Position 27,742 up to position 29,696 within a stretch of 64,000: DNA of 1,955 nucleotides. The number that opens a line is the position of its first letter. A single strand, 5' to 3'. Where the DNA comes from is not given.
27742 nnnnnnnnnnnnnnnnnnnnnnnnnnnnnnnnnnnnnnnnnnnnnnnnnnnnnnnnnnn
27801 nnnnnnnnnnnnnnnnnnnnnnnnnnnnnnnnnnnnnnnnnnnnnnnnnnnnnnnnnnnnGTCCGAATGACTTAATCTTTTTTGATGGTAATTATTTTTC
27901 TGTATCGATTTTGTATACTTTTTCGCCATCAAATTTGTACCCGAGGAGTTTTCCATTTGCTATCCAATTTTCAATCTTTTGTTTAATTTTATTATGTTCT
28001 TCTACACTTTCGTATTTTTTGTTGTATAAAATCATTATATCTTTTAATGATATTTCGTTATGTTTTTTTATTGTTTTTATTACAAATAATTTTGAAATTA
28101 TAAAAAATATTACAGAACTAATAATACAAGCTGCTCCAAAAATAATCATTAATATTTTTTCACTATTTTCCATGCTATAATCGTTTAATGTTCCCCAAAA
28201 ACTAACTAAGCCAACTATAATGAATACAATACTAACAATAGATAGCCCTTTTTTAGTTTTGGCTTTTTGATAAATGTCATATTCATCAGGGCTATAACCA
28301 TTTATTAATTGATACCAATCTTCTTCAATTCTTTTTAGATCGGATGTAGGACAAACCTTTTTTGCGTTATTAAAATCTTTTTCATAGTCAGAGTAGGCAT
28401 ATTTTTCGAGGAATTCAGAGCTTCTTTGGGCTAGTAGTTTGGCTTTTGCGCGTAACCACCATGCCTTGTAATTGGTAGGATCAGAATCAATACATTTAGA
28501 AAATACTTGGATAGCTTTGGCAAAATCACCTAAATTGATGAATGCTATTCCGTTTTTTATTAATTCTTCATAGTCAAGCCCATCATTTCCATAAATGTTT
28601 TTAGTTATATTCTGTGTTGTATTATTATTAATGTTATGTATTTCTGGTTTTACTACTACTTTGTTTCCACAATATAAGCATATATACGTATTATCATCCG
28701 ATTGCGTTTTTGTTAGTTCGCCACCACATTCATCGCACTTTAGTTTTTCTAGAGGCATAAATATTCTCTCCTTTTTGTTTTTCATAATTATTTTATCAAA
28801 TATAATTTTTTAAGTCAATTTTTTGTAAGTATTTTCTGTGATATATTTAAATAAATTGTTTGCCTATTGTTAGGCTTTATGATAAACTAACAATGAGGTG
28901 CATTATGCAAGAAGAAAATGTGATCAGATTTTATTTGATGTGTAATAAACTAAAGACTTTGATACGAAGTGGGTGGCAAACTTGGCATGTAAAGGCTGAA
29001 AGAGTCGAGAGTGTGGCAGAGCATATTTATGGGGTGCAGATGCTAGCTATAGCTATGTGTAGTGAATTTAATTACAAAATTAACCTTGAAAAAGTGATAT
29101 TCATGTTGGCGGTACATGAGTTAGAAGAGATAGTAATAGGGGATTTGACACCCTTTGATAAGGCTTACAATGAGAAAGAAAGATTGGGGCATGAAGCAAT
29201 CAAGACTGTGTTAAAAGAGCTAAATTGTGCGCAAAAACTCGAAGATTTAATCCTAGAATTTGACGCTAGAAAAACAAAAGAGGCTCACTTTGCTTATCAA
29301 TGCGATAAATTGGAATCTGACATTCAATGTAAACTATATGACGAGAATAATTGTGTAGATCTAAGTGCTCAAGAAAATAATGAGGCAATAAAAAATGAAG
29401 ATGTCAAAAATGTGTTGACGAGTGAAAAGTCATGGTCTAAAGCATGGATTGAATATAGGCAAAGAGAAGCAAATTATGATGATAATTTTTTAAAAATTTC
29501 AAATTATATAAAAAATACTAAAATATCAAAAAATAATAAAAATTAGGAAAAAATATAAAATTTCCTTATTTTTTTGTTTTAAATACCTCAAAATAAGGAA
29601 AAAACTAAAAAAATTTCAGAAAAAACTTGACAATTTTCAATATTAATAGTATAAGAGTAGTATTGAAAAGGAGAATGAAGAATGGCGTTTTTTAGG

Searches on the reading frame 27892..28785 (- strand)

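Call 8: search_protein_families(library=pfam, proteins=[window:27892-28785:-], max_evalue=0.01)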
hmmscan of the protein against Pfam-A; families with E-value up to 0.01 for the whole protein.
window:27892-28785:- (297 aa): 8 families
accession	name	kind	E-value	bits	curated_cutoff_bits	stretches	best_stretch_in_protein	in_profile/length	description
PF13181.12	TPR_8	-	0.00029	21.2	25.7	1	81-105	10-34/34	Tetratricopeptide repeat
PF07719.23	TPR_2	-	0.00047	20.5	27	1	74-105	3-34/34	Tetratricopeptide repeat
PF00515.34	TPR_1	-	0.00057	20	27.8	1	79-105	8-34/34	Tetratricopeptide repeat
PF13432.12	TPR_16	-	0.0011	19.8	32.7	1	78-130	3-55/65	Tetratricopeptide repeat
PF13428.12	TPR_14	-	0.003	18.5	23.5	1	81-114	10-43/44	Tetratricopeptide repeat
PF14559.12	TPR_19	-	0.0037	18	25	1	86-123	5-42/68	Tetratricopeptide repeat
PF20990.2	DUF2207_C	-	0.0054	16.9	33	1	136-234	89-189/247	Predicted membrane protein (DUF2207) C-terminal domain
PF13414.12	TPR_11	-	0.0091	16.1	26.8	0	81-115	3-37/42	TPR repeat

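Call 9: search_protein_families(library=padloc, proteins=[window:27892-28785:-], max_evalue=0.01)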
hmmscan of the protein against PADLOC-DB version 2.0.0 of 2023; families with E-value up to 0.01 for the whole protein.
window:27892-28785:- (297 aa): 0 families

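Call 51: search_protein_families(library=ncbifam, proteins=[window:27892-28785:-], max_evalue=1)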
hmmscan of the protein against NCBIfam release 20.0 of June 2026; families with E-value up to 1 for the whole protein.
window:27892-28785:- (297 aa): 17 families
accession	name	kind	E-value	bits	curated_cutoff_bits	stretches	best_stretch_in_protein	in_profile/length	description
NF047912.1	ECs_2282_CxxC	subfamily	0.00012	21.9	37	1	14-63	2-56/60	ECs_2282 family putative zinc-binding protein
NF046000.1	MAG1210_fam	subfamily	0.00013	20.7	275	1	170-267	54-152/550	MAG1210 family protein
NF040959.1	MamA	equivalog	0.00077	19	200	1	62-114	61-113/204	magnetosome protein MamA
NF040561.1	PrimPol_Msp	equivalog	0.0059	15.2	200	1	65-115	18-68/515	CRISPR-associated primase-polymerase type A1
NF046005.2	near_gluc_PtsG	equivalog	0.018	15.3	45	1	209-246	3-42/85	MPN207a family PTS transporter accessory protein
NF001607.0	PRK00398.1-4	equivalog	0.019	14.7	89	1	15-47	10-42/53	DNA-directed RNA polymerase subunit P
NF001605.0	PRK00398.1-2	equivalog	0.028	14.3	63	1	16-46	3-31/43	DNA-directed RNA polymerase subunit P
NF041560.1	T6SS_Burk_ExIF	subfamily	0.028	14.1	90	1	179-232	135-186/234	putative type VI secretion system effector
NF040945.1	CCC_membrane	equivalog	0.03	14.6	65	1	165-203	44-82/99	CCC motif membrane protein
TIGR00515.1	accD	equivalog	0.044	13.1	317.45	1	13-74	25-89/285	acetyl-CoA carboxylase, carboxyltransferase subunit beta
NF047374.1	CD_typeI_toxin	equivalog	0.05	14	60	1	219-256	10-49/51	type I toxin-antitoxin system toxin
NF033497.1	rubre_like_arch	subfamily_domain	0.059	13.1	32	1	16-24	18-26/34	rubrerythrin-like domain-containing protein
TIGR00004.1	TIGR00004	subfamily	0.06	13.5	106.25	1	43-101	40-98/125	Rid family detoxifying hydrolase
NF041921.1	HVO_A0556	equivalog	0.094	12.6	65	1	4-40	10-48/55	HVO_A0556 family zinc finger protein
NF047370.1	toxin_TsaT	equivalog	0.28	11.6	80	1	184-227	11-59/60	type II toxin-antitoxin system toxin TsaT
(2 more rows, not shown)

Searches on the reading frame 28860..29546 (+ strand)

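Call 8: search_protein_families(library=pfam, proteins=[window:28860-29546:+], max_evalue=0.01)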
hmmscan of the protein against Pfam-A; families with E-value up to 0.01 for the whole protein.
window:28860-29546:+ (228 aa): 3 families
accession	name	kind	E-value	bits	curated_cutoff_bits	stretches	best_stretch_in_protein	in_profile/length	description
PF13023.12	HD_3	-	2.8e-25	89.6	22.5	1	28-174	1-148/165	HD domain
PF12917.13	YfbR-like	-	3.5e-08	33.8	25.9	1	24-159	2-143/182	5'-deoxynucleotidase YfbR-like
PF01966.28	HD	-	0.0066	17.2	22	0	52-152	1-114/116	HD domain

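Call 9: search_protein_families(library=padloc, proteins=[window:28860-29546:+], max_evalue=0.01)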
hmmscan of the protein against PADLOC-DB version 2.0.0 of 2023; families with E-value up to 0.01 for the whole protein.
window:28860-29546:+ (228 aa): 0 families
